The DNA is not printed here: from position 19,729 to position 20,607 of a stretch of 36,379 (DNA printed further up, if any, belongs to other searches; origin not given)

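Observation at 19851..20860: AT-rich two-gene membrane-protein moron cassette between lysis genes and terminase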

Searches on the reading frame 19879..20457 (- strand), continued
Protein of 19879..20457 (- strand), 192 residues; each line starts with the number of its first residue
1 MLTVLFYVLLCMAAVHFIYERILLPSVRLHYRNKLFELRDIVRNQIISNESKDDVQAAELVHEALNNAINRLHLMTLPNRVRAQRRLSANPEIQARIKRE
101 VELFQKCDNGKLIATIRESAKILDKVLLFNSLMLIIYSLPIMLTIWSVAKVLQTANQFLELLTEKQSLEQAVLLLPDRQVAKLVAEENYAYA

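Call 70: list_cluster_members(proteins=[P0194, P0196, P0197, P0198, P0200, P0202, P0220, P0260, P0300, P0339])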
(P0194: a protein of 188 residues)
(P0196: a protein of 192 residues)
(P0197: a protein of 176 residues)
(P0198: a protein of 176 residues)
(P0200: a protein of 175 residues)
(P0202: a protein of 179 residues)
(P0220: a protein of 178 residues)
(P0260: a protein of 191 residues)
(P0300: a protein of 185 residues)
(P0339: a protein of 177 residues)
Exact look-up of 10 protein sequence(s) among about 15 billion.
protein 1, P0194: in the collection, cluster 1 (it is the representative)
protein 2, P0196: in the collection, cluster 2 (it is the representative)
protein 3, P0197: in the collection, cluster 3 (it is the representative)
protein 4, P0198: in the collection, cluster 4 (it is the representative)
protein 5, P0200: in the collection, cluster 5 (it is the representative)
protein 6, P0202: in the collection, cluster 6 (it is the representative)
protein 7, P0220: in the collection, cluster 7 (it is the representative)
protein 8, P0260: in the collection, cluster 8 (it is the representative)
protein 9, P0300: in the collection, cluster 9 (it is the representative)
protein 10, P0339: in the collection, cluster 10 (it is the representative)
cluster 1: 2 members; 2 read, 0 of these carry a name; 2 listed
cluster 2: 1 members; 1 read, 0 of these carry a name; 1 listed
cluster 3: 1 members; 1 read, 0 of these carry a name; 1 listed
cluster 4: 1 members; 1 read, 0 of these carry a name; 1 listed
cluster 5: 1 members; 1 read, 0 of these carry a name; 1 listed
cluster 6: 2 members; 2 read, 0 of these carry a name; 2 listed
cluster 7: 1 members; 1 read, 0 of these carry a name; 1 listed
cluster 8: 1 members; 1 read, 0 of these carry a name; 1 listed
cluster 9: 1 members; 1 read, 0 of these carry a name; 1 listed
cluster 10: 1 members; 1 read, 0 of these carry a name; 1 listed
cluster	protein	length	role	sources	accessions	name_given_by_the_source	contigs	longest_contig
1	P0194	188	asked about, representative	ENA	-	-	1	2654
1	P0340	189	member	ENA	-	-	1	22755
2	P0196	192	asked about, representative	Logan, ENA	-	-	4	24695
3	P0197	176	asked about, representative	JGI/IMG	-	-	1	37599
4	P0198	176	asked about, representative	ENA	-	-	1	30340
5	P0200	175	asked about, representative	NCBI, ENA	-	-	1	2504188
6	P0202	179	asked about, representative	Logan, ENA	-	-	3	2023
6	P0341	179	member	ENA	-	-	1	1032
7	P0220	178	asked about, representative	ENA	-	-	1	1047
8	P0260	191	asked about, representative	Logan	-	-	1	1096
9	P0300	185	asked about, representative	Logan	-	-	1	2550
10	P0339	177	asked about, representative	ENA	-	-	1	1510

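Call 72: find_related_loci(query=A4, collection=metagenome_contigs, flank=5000)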
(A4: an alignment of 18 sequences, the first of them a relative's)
Query A4 (176 aa) in metagenome_contigs; peptide patterns used: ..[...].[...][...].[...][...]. (x = any residue, [..] = any of these).
91 stretches matched a pattern; 77 encode a relative of the query (tblastn E <= 1e-3); 77 distinct loci.
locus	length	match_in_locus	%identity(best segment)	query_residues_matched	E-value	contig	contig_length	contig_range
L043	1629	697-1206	41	1-171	7e-43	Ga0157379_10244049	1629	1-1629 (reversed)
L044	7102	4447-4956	38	1-170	2e-40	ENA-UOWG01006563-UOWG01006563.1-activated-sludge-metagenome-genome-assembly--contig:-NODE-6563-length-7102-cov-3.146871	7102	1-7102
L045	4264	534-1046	37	1-171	7e-40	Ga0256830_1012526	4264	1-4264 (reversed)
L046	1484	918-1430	37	1-171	1e-39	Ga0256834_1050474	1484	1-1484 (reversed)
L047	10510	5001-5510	39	1-170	3e-39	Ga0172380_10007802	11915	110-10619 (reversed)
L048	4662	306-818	37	1-171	1e-38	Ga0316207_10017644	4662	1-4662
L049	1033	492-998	38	1-170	1e-39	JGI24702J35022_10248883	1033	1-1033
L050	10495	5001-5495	38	12-176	1e-37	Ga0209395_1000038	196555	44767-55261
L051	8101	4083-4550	38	15-170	1e-36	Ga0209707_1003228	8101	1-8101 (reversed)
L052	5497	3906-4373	38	15-170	1e-36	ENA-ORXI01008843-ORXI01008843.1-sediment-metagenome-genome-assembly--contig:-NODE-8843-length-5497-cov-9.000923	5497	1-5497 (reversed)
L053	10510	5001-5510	36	1-170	4e-36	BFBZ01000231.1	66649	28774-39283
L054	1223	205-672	38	15-170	4e-37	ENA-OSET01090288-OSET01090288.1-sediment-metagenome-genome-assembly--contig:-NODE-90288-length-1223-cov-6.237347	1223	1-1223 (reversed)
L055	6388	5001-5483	35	1-161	2e-34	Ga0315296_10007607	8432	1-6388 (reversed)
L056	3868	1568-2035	39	15-170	2e-34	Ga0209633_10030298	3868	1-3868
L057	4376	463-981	33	1-174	3e-34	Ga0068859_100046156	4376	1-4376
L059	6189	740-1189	36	1-150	6e-34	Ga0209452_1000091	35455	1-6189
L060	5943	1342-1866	33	1-171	3e-33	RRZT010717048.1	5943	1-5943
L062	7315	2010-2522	32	1-171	5e-29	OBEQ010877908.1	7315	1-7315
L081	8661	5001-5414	34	4-142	4e-23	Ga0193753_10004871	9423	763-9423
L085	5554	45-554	28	1-170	6e-23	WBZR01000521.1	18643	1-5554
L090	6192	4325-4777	31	14-176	3e-21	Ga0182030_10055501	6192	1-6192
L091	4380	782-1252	31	1-157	2e-21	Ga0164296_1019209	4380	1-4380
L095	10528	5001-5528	26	1-176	3e-19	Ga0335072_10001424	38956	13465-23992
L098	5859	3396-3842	31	4-153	2e-18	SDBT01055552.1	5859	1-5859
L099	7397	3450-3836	32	1-130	7e-18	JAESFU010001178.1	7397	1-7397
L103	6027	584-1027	29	2-147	7e-17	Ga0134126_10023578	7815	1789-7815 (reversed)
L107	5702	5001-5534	25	1-174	4e-14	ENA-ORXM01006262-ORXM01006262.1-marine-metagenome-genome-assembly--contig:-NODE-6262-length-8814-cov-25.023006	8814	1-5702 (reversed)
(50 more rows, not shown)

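Call 73: find_related_loci(query=A4, collection=viral_contigs, flank=5000)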
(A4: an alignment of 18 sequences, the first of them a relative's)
Query A4 (176 aa) in viral_contigs; peptide patterns used: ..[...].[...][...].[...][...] (x = any residue, [..] = any of these).
65 stretches matched a pattern; 14 encode a relative of the query (tblastn E <= 1e-3); 14 distinct loci.
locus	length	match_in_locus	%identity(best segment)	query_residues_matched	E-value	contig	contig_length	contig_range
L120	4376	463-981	33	1-174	1e-34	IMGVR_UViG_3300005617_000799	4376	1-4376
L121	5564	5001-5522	33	1-175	4e-29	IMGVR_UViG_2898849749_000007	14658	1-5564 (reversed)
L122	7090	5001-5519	31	1-171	3e-27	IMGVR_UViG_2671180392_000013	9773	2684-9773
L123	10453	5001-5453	33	1-151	2e-26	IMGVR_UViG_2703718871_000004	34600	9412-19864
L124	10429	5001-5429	34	1-146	1e-25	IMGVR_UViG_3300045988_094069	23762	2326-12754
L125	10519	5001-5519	32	1-171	9e-25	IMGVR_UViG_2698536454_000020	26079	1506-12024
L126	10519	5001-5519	32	1-171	9e-25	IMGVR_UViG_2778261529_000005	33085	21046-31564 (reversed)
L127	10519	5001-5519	31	1-171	1e-24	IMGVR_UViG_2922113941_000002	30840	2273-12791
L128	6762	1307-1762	34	1-152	3e-24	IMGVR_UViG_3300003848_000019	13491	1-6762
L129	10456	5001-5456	34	1-152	3e-24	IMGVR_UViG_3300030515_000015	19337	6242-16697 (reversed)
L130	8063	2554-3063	28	1-170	6e-24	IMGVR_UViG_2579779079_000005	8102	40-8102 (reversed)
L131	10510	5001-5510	28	1-170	2e-23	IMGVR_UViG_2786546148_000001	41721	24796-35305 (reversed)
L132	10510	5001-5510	28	1-170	2e-22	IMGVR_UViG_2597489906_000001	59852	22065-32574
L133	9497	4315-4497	47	1-62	1e-12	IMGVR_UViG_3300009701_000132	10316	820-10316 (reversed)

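Call 78: search_protein_families(library=pfam, proteins=[L047:5605-6648:+, L085:839-3247:+, L095:5531-6340:+, L095:6407-8746:+, L098:4097-4897:+, L099:4106-5365:+, L130:3414-4244:+, L131:5896-6543:+, L059:1841-2557:+, L091:1494-2378:-], max_evalue=0.001)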
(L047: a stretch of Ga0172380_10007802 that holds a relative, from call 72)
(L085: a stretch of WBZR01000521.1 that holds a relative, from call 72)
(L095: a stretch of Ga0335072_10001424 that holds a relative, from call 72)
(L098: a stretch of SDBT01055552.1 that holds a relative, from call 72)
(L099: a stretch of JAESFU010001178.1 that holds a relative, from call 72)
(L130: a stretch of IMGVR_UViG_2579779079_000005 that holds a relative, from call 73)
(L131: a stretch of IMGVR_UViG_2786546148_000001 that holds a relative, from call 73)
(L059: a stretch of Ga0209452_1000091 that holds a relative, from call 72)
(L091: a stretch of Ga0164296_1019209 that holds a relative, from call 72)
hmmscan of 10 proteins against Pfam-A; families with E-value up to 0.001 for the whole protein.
L047:5605-6648:+ (347 aa): 4 families
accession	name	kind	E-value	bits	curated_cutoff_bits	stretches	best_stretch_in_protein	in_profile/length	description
PF04471.18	Mrr_cat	-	3.1e-24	85.8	21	1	225-338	5-113/115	Restriction endonuclease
PF22722.2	NA-iREase1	-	6.5e-09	36.2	27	1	229-336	1-104/106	NACHT-associated inactive Restriction Endonuclease 1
PF13156.12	Mrr_cat_2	-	1.2e-06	28.9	22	1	253-338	27-112/127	Restriction endonuclease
PF10356.15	RRG7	-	2.4e-06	27.5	22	1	269-331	82-150/185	Required for respiratory growth protein 7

L085:839-3247:+ (802 aa): 7 families
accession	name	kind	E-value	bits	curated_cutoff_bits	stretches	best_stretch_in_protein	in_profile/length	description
PF00580.27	UvrD-helicase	-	2.2e-85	287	23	1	12-301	1-271/271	UvrD/REP helicase N-terminal domain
PF13361.12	UvrD_C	-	2.7e-79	267.6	25.6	1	306-639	1-348/350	UvrD-like helicase C-terminal domain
PF13245.12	AAA_19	-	2.5e-19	70.2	25.1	1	16-284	1-132/134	AAA domain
PF21196.3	PcrA_UvrD_tudor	-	6.2e-11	42.4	23.9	1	754-801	1-48/48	PcrA/UvrD tudor domain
PF13538.12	UvrD_C_2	-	2.5e-09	37.3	27.4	1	578-636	2-51/52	UvrD-like helicase C-terminal domain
PF13086.12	AAA_11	-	2e-05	25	27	1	12-149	2-135/257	AAA domain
PF01443.25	Viral_helicase1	-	3e-05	24.4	21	0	559-635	159-225/228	Viral superfamily 1 RNA helicase core domain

L095:5531-6340:+ (269 aa): 0 families

L095:6407-8746:+ (779 aa): 0 families

L098:4097-4897:+ (266 aa): 8 families
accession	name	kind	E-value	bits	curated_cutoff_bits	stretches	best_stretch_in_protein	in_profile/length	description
PF13489.12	Methyltransf_23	-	1.9e-20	73.7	27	1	17-144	5-119/164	Methyltransferase domain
PF08242.18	Methyltransf_12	-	5.1e-16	59.6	30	1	41-139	1-98/98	Methyltransferase domain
PF08241.18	Methyltransf_11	-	7.1e-15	55.9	21.2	1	41-140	1-94/95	Methyltransferase domain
PF13649.12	Methyltransf_25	-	1.1e-12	48.9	27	1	40-137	1-97/97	Methyltransferase domain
PF13847.12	Methyltransf_31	-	1.7e-11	44.4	27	1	36-143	3-111/145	Methyltransferase domain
PF07021.18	MetW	-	3.2e-09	37.1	21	1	34-176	11-138/193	Methionine biosynthesis protein MetW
PF02353.26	CMAS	-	2.4e-07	30.8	27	1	38-141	64-164/273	Mycolic acid cyclopropane synthetase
PF01739.24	CheR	-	4.2e-05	23.5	27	1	87-141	117-173/195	CheR methyltransferase, SAM binding domain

L099:4106-5365:+ (419 aa): 0 families

L130:3414-4244:+ (276 aa): 1 family
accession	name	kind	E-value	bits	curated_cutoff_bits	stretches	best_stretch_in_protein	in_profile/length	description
PF10547.14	P22_AR_N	-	1.2e-39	135.5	30.7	1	9-121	2-114/115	P22_AR N-terminal domain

L131:5896-6543:+ (215 aa): 1 family
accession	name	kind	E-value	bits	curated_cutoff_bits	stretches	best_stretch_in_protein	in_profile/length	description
PF02498.22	Bro-N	-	2.5e-19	70.1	25.6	1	17-114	2-96/96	BRO family, N-terminal domain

L059:1841-2557:+ (238 aa): 0 families

L091:1494-2378:- (294 aa): 3 families
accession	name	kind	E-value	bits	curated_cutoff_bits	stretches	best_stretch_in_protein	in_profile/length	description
PF03400.19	DDE_Tnp_IS1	-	3.7e-07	31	24.1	0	197-237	82-122/131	IS1 transposase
PF13936.12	HTH_38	-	2.1e-06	27.8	27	1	3-40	4-41/44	Helix-turn-helix domain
PF13610.12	DDE_Tnp_IS240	-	9.2e-05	23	27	1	94-154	19-80/139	DDE domain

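Call 79: search_protein_families(library=pfam, proteins=[L053:2270-4420:+, L055:2136-4160:+, L047:2994-4556:+, L044:3465-4325:+, L095:3859-4719:+, L099:1031-3022:+, L107:3954-4532:+, L050:3841-4248:+, L051:2798-3484:+, L131:4134-4520:+], max_evalue=0.001)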
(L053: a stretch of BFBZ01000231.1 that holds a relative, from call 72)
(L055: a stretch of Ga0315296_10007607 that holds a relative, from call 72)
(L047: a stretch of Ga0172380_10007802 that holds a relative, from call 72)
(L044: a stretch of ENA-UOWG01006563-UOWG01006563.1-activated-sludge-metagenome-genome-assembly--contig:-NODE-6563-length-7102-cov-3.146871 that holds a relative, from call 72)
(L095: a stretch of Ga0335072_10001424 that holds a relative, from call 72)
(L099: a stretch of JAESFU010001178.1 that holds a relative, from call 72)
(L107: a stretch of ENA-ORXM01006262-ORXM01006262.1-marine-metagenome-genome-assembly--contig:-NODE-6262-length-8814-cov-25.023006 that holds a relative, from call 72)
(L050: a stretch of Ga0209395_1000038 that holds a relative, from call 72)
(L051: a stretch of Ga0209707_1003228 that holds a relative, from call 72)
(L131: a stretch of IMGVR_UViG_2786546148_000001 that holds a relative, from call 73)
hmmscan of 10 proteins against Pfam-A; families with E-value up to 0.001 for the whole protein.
L053:2270-4420:+ (716 aa): 2 families
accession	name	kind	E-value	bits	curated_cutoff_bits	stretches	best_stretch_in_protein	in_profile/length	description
PF00920.27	ILVD_EDD_N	-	7.3e-129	429.9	27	1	131-461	1-315/316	Dihydroxy-acid/6-phosphogluconate dehydratase N-terminal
PF24877.1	ILV_EDD_C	-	2.8e-76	255.6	27.7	1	510-707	2-191/191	Dihydroxy-acid/6-phosphogluconate dehydratase C-terminal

L055:2136-4160:+ (674 aa): 3 families
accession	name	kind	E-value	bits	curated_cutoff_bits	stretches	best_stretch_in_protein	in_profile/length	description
PF07195.17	FliD_C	-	2.3e-36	125.8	25.4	1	340-663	1-233/236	Flagellar hook-associated protein 2 C-terminus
PF02465.23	FliD_N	-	1.4e-20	74.1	24.8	1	11-106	1-96/97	Flagellar hook-associated protein 2 N-terminus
PF07196.18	Flagellin_IN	-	1.3e-05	25.7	22.7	1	131-180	6-54/55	Flagellin hook IN motif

L047:2994-4556:+ (520 aa): 2 families
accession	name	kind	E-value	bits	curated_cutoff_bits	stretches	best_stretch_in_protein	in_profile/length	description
PF00291.31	PALP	-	6.8e-84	282.1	35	1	36-323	6-295/295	Pyridoxal-phosphate dependent enzyme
PF00585.24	Thr_dehydrat_C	-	1.7e-52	175.6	27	2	336-425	1-91/91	C-terminal regulatory domain of Threonine dehydratase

L044:3465-4325:+ (286 aa): 0 families

L095:3859-4719:+ (286 aa): 0 families

L099:1031-3022:+ (663 aa): 2 families
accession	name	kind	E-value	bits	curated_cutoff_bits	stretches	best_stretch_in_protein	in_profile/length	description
PF02705.21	K_trans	-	3.4e-156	520.7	24.8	1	27-459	2-442/454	K+ potassium transporter integral membrane domain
PF22776.1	K_trans_C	-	7e-13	49.1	24.8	1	486-646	4-142/151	K+ potassium transporter C-terminal domain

L107:3954-4532:+ (192 aa): 4 families
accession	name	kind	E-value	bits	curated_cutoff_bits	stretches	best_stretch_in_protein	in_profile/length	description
PF00578.27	AhpC-TSA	-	7.8e-17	61.8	26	1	45-157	5-123/124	AhpC/TSA family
PF08534.16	Redoxin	-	1.2e-16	61.3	26.6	1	44-167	5-143/148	Redoxin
PF13905.12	Thioredoxin_8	-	1.1e-07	32.5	27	1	65-155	1-94/94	Thioredoxin-like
PF00085.26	Thioredoxin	-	0.00018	21.9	23.5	0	65-106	18-59/103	Thioredoxin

L050:3841-4248:+ (135 aa): 0 families

L051:2798-3484:+ (228 aa): 1 family
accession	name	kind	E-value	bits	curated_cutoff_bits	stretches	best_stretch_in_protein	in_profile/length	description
PF00717.28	Peptidase_S24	-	1.5e-26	92.8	23.3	1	100-222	1-116/116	Peptidase S24-like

L131:4134-4520:+ (128 aa): 2 families
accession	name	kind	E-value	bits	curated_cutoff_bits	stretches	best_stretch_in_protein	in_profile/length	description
PF06530.18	Phage_antitermQ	-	1.9e-05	25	26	1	10-119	3-111/118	Phage antitermination protein Q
PF07374.17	DUF1492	-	0.00066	20.2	21.5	1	71-113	56-98/100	Protein of unknown function (DUF1492)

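Call 82: search_protein_families(library=padloc, proteins=[L047:7201-10209:-, L062:2883-7313:+, L053:7276-10104:-, L090:2-3643:-, L095:6407-8746:+, L095:5531-6340:+, L099:4106-5365:+, L081:2018-4411:-, L103:1192-2970:-, L060:3763-5931:-], max_evalue=0.00001)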
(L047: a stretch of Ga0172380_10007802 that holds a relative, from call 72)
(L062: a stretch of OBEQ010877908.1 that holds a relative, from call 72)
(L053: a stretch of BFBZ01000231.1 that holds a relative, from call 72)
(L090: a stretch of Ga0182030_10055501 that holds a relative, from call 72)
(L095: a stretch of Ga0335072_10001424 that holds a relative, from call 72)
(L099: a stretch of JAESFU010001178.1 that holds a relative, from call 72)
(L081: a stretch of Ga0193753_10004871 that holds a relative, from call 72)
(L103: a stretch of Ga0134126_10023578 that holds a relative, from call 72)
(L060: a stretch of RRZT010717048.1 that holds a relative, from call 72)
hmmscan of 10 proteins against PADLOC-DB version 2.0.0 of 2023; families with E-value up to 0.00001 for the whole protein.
L047:7201-10209:- (1002 aa): 15 families
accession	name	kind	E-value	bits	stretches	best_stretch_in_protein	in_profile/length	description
PDLC03802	RTasHel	-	2.3e-11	41.3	1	314-404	191-275/675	DRT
PDLC00107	GajB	-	3.2e-11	40.5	1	475-559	482-558/587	UrvD helicase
PDLC00122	GajB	-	1.5e-10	38.6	0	130-166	4-40/502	UrvD helicase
PDLC00104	GajB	-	1.4e-07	28.7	0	131-169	4-42/574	UrvD helicase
PDLC00132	GajB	-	1.4e-07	28.6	0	314-401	213-298/625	UrvD helicase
PDLC04173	GajB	-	4.2e-07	27.3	0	315-468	122-268/471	-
PDLC00129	GajB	-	4.5e-07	26.8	1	306-356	217-267/594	UrvD helicase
PDLC00117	GajB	-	8e-07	25.9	0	279-497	172-397/604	UrvD helicase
PDLC02350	AbiO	-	1e-06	25.8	0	314-555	256-451/468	AbiO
PDLC02372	Nhi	-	2.2e-06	24.6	0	315-358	263-304/470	-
PDLC00123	GajB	-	2.3e-06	24.5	0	314-463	175-318/540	UrvD helicase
PDLC00127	GajB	-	2.4e-06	24.3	0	223-356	98-245/594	UrvD helicase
PDLC00106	GajB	-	5.7e-06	23.1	0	312-405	202-291/577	UrvD helicase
PDLC00148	GajB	-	8.8e-06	22.9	0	315-356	149-190/369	UrvD helicase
PDLC00128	GajB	-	8.8e-06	22.7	0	476-557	590-661/685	UrvD helicase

L062:2883-7313:+ (1477 aa): 0 families

L053:7276-10104:- (942 aa): 0 families

L090:2-3643:- (1214 aa): 0 families

L095:6407-8746:+ (779 aa): 0 families

L095:5531-6340:+ (269 aa): 0 families

L099:4106-5365:+ (419 aa): 0 families

L081:2018-4411:- (797 aa): 0 families

L103:1192-2970:- (592 aa): 0 families

L060:3763-5931:- (722 aa): 0 families

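Call 84: search_solved_structures(query=A4, max_evalue=1)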
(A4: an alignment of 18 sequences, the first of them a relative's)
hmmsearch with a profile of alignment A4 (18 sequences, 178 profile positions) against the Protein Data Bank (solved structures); distinct sequences matched with E-value up to 1: 1.
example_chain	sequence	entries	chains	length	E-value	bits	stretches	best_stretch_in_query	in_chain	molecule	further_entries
7y17_C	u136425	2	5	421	0.2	14.5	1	41-121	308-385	LAS1 protein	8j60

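Call 89: fold_search(model_id=the predicted structure, library=viral)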
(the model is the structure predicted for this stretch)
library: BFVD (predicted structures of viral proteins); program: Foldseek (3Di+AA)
matches with E <= 10: 313; with E <= 0.001: 0
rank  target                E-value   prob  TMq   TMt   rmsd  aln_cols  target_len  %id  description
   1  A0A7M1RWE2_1          3.3e-01  0.63  0.23  0.03  20.7       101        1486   16  Uncharacterized protein [uncultured phage cr10_1]
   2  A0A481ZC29            3.3e-01  0.47  0.21  0.33  17.2       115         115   15  Uncharacterized protein [Pithovirus LCPAC404]
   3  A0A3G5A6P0            4.4e-01  0.15  0.20  0.15  29.8       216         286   14  Uncharacterized protein [Hyperionvirus sp.]
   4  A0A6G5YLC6            5.3e-01  0.28  0.26  0.25  24.8       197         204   15  (no name in the UniProt tables at hand)
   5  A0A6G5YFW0            7.1e-01  0.44  0.26  0.37  21.7       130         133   10  (no name in the UniProt tables at hand)
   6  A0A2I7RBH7            7.1e-01  0.09  0.17  0.13  30.4       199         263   12  Coil containing protein [Vibrio phage 1.152.O._10N.222.46.E1]
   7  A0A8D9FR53            7.5e-01  0.44  0.25  0.38  15.6       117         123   14  Putative transport protein [uncultured marine phage]
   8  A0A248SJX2            8.0e-01  0.35  0.23  0.25  15.2       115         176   12  (no name in the UniProt tables at hand)
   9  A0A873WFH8            8.5e-01  0.21  0.24  0.32  10.9       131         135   17  (no name in the UniProt tables at hand)
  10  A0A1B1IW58            8.5e-01  0.21  0.25  0.04  19.7       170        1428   12  (no name in the UniProt tables at hand)
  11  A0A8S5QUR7            1.0e+00  0.33  0.24  0.33  14.1       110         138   17  DNA-directed RNA polymerase III subunit [Siphoviridae sp. ct2hZ16]
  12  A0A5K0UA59            1.1e+00  0.15  0.21  0.30  18.6       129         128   12  Uncharacterized protein [Yasminevirus sp. GU-2018]
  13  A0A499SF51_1          1.1e+00  0.13  0.22  0.07  20.9       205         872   14  (no name in the UniProt tables at hand)
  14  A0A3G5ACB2            1.1e+00  0.11  0.18  0.04  31.9       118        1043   16  Uncharacterized protein [Hyperionvirus sp.]
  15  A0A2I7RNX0            1.2e+00  0.23  0.23  0.14  18.7       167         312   12  (no name in the UniProt tables at hand)
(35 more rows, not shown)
